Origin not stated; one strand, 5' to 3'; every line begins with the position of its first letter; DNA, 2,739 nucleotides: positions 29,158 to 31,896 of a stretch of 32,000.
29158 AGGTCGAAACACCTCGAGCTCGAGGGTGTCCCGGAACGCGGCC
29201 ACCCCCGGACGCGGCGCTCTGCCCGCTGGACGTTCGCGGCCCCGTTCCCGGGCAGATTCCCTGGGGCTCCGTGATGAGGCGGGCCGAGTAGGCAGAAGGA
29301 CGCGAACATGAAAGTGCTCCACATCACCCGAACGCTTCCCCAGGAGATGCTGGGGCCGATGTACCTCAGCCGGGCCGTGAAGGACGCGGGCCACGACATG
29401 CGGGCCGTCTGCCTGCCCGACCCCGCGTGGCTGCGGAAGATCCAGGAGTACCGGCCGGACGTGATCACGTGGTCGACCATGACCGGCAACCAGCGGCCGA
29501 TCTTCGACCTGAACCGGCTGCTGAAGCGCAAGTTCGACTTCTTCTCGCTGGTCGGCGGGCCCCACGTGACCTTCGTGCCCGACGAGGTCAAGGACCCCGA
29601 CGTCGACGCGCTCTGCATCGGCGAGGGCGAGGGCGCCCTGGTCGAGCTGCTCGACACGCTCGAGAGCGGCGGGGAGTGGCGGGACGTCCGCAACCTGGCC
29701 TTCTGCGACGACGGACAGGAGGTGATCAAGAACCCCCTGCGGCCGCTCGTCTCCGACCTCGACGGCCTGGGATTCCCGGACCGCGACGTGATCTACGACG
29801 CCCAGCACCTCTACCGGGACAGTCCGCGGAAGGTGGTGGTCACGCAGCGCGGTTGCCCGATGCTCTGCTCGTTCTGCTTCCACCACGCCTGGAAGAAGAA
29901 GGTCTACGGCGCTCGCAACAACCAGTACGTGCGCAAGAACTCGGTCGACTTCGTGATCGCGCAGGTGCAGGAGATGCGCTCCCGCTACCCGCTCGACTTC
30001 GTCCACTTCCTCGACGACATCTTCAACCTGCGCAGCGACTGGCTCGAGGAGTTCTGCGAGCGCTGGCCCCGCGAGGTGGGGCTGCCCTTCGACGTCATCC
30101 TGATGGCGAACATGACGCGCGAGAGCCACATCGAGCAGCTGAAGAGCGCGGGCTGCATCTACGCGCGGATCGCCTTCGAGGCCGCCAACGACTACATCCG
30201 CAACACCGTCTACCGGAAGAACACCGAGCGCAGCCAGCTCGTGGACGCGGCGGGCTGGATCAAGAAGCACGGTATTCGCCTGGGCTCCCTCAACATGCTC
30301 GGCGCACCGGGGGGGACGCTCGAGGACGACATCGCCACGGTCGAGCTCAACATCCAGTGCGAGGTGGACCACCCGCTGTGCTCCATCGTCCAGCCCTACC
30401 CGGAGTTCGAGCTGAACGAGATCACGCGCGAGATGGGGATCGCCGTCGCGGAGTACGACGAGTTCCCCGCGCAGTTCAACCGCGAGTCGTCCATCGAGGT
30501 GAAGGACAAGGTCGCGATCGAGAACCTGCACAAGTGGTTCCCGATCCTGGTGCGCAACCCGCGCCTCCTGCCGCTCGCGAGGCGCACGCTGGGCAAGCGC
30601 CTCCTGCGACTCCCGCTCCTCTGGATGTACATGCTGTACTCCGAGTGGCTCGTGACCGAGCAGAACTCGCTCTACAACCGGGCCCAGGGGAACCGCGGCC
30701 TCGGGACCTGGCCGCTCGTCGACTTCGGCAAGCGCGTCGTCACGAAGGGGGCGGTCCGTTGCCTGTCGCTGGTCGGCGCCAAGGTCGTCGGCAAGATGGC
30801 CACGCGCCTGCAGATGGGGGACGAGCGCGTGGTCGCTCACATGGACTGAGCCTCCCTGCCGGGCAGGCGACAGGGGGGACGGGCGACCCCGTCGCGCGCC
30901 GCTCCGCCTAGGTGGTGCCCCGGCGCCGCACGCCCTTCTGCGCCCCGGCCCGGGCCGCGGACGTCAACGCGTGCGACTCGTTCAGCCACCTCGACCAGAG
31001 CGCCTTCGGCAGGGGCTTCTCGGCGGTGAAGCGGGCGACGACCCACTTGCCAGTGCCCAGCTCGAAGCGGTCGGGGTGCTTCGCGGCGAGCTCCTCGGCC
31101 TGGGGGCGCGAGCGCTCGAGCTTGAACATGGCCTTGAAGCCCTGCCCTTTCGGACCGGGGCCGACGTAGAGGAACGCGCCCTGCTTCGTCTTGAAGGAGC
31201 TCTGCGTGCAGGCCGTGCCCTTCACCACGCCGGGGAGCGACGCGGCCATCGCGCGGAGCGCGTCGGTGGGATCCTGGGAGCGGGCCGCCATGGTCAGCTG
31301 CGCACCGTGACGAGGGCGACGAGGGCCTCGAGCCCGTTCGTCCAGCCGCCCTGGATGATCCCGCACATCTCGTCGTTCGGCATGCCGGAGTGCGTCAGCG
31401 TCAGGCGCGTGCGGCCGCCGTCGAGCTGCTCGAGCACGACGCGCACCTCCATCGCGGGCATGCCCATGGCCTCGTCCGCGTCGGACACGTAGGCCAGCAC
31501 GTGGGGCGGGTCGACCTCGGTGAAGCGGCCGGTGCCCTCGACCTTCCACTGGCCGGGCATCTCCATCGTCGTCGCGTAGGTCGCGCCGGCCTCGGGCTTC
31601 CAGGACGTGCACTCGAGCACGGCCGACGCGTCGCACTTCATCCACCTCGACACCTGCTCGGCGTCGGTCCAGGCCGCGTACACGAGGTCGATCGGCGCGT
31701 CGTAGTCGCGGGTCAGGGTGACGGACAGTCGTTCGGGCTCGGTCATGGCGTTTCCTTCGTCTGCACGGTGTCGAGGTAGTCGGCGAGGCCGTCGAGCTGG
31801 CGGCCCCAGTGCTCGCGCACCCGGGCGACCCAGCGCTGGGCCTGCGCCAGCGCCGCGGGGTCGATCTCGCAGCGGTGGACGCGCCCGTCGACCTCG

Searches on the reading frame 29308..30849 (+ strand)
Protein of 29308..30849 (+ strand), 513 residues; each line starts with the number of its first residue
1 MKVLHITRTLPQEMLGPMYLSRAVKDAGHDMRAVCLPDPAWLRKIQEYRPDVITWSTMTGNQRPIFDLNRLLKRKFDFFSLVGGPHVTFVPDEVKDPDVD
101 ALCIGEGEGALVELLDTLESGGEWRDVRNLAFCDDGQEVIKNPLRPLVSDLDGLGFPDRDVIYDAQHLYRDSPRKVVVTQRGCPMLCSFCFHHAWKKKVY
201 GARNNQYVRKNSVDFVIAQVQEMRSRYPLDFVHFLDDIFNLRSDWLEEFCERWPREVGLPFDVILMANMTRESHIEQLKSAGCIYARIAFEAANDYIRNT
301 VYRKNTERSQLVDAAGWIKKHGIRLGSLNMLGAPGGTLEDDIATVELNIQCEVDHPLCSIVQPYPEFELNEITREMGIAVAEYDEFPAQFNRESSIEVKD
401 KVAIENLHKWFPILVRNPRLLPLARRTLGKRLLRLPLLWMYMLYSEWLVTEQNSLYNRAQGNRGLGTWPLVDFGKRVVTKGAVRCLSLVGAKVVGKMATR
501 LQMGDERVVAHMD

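Call 6: search_protein_families(library=pfam, proteins=[window:29308-30849:+])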
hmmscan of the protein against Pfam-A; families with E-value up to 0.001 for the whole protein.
window:29308-30849:+ (513 aa): 2 families
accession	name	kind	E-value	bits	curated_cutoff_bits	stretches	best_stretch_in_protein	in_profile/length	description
PF04055.27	Radical_SAM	-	3.7e-14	53.7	29.5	1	177-345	1-163/166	Radical SAM superfamily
PF02310.24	B12-binding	-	2.5e-13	50.3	32.1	1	3-115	3-121/121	B12 binding domain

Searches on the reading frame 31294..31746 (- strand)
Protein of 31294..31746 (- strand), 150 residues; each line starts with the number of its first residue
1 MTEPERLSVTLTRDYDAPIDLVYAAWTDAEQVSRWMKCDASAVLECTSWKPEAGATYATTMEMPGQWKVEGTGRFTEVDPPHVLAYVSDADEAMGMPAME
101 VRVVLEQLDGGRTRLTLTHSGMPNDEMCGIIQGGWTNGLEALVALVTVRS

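Call 6: search_protein_families(library=pfam, proteins=[window:31294-31746:-])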
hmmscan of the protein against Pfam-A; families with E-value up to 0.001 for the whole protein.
window:31294-31746:- (150 aa): 3 families
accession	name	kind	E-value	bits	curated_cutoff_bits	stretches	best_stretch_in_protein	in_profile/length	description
PF08327.17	AHSA1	-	5.8e-22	78.7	22.1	1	16-146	1-124/125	Activator of Hsp90 ATPase homolog 1-like protein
PF10604.15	Polyketide_cyc2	-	3.1e-10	40.9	27.4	1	7-146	2-141/142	Polyketide cyclase / dehydrase and lipid transport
PF03364.25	Polyketide_cyc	-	0.00035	21.3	23.4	1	16-49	2-37/126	Polyketide cyclase / dehydrase and lipid transport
